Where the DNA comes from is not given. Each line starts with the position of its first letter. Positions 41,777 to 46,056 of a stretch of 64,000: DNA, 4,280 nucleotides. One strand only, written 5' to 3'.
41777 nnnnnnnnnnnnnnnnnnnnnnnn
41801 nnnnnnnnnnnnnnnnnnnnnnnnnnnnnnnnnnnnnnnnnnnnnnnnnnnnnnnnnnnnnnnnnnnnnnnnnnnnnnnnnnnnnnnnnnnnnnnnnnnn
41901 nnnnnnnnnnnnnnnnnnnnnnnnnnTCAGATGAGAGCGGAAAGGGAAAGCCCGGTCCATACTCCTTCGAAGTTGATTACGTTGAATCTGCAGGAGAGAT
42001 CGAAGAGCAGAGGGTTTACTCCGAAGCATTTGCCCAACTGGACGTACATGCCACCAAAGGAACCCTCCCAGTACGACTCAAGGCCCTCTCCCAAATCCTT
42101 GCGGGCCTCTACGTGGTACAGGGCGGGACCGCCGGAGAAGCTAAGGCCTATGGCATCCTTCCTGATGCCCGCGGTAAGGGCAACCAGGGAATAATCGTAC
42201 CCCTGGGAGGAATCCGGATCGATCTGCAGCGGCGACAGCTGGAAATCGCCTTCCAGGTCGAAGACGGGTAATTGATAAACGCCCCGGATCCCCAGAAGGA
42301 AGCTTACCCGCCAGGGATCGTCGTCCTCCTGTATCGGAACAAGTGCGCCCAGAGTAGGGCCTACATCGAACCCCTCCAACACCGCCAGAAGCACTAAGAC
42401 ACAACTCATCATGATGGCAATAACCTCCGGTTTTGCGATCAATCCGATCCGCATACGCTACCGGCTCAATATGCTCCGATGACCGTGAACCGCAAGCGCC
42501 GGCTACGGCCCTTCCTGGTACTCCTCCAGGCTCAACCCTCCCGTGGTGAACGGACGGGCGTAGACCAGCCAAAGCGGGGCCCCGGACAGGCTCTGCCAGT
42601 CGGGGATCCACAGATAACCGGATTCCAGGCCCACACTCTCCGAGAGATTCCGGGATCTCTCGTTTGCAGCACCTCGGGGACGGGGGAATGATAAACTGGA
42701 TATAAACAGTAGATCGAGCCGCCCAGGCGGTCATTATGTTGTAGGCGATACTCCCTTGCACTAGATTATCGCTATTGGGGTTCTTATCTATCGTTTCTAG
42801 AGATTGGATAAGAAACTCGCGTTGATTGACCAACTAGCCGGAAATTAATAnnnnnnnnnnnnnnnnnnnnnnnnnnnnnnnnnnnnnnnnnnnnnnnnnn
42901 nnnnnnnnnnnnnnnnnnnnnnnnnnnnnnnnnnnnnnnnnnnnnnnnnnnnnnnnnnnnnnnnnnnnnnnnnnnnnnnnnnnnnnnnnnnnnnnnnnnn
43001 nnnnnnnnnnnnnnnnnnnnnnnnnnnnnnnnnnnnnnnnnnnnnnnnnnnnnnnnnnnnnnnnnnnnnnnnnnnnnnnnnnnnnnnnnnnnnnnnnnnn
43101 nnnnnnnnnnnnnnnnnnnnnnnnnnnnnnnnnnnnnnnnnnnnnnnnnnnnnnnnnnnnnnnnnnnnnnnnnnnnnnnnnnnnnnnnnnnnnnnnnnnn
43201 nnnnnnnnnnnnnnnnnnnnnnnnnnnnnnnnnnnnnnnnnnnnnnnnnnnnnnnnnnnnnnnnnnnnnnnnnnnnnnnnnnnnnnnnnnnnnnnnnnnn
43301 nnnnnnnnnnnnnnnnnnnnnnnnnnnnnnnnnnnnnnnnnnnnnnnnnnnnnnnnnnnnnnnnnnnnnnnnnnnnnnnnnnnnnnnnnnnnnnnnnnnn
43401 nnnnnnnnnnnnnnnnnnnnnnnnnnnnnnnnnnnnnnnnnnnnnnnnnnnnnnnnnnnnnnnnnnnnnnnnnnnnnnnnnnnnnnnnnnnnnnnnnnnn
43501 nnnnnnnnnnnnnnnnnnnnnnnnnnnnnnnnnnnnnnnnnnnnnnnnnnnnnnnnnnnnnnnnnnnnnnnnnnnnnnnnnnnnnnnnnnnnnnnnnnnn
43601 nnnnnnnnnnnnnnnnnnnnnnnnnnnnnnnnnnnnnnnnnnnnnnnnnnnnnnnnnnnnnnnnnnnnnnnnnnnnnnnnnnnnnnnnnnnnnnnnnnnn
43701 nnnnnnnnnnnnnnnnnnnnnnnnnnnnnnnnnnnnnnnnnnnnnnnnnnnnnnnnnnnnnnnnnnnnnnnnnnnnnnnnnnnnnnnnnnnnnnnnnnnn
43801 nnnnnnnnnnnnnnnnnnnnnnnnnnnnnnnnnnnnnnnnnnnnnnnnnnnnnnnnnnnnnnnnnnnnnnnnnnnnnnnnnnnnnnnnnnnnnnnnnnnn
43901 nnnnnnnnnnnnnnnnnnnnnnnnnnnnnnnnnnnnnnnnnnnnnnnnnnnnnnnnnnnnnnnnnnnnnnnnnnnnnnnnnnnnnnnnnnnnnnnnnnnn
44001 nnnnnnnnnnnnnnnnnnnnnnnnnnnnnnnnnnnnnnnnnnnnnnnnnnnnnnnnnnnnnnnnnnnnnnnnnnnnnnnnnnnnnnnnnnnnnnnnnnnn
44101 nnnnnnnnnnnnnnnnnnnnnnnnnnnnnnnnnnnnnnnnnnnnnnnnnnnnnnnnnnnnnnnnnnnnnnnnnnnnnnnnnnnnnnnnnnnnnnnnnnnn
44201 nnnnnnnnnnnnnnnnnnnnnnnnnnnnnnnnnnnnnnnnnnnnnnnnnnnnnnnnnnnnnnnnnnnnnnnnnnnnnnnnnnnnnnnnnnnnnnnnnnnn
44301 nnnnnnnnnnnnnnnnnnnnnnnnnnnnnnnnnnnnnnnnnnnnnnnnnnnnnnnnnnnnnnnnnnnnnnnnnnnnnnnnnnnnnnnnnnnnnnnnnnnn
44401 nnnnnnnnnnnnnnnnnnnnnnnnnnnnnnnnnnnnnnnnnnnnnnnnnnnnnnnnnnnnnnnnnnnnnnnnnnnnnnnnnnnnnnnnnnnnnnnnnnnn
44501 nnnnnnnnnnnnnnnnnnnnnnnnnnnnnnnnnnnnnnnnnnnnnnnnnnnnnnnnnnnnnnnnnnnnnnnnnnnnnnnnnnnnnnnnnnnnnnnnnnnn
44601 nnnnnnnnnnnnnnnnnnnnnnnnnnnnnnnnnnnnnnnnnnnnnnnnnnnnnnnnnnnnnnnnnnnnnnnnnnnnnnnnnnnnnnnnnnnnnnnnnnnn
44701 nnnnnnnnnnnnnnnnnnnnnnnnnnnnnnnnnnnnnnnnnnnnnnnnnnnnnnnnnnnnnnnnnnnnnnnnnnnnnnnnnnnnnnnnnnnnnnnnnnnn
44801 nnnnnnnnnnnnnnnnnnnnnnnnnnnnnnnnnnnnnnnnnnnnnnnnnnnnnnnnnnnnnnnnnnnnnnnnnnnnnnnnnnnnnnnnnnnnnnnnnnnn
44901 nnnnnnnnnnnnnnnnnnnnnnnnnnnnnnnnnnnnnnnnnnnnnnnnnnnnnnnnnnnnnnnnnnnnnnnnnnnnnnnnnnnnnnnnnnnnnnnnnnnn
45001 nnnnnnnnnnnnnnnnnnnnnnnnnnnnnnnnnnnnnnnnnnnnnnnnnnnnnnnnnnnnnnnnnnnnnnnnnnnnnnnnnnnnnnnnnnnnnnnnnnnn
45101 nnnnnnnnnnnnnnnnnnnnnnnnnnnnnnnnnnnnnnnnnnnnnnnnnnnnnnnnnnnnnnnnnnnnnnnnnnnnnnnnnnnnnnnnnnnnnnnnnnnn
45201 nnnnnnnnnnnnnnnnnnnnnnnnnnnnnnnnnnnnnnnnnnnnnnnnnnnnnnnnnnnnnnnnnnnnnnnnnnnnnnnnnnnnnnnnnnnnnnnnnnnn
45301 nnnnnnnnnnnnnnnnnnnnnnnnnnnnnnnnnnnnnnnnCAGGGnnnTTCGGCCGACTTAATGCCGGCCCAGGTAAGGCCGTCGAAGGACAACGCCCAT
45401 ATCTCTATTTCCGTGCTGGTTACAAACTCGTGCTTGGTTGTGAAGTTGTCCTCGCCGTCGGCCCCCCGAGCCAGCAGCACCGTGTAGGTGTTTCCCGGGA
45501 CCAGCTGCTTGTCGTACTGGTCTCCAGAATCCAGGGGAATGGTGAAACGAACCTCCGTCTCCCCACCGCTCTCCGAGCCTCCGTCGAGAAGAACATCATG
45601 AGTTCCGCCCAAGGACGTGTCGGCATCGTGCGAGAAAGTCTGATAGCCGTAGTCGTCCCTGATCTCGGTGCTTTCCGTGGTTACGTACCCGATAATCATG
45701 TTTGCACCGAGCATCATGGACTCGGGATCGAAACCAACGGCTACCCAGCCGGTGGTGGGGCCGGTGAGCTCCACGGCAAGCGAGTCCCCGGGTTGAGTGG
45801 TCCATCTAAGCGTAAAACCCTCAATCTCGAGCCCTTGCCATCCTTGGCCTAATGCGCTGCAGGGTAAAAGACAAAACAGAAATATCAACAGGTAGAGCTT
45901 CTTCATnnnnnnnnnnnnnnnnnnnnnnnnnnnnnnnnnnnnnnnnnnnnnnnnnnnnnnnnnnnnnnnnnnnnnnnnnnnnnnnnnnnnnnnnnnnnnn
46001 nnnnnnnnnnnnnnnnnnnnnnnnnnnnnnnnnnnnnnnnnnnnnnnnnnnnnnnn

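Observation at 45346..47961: Cluster of three paralogous DOMON-like lipoproteins plus a small beta-barrel OMP (a fourth paralog is at 35.4 kb)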

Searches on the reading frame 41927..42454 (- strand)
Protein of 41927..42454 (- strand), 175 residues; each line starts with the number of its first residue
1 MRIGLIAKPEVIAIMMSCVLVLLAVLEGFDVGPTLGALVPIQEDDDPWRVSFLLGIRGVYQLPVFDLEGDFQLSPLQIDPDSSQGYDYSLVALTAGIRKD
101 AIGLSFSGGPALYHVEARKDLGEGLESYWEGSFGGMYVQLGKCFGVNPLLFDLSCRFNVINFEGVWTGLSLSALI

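Call 67: search_protein_families(library=pfam, max_evalue=1, proteins=[window:41927-42454:-])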
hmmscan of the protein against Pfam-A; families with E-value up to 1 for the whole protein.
window:41927-42454:- (175 aa): 1 family
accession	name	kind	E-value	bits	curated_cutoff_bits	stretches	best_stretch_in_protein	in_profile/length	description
PF09094.16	AmyA-A_glucT_m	-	0.31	12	27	1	126-138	50-62/80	Alpha-amylase/4-alpha-glucanotransferase, middle domain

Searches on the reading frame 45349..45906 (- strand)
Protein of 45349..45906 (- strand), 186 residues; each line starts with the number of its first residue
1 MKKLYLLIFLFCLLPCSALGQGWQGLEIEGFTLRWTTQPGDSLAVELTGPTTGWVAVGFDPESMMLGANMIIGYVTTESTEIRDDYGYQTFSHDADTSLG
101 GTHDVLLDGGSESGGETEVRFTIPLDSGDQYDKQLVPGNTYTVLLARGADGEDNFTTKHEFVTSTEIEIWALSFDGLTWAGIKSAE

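Call 3: search_protein_families(library=pfam, max_evalue=1, proteins=[window:45349-45906:-])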
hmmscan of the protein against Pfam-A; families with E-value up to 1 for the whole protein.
seq(186 aa): 1 family
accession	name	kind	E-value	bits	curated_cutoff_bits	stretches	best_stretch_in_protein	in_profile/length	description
PF03351.22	DOMON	-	1.5e-18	67.7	32.7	1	30-148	4-124/124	DOMON domain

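Call 4: search_protein_families(library=ncbifam, max_evalue=1, proteins=[window:45349-45906:-])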
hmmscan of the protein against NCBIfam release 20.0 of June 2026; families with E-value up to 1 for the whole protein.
seq(186 aa): 0 families

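Call 7: search_solved_structures(query=A1, max_evalue=1, show_alignments=3)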
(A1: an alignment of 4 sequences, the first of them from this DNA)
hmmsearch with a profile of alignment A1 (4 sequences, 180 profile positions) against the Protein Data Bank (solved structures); distinct sequences matched with E-value up to 1: 0.
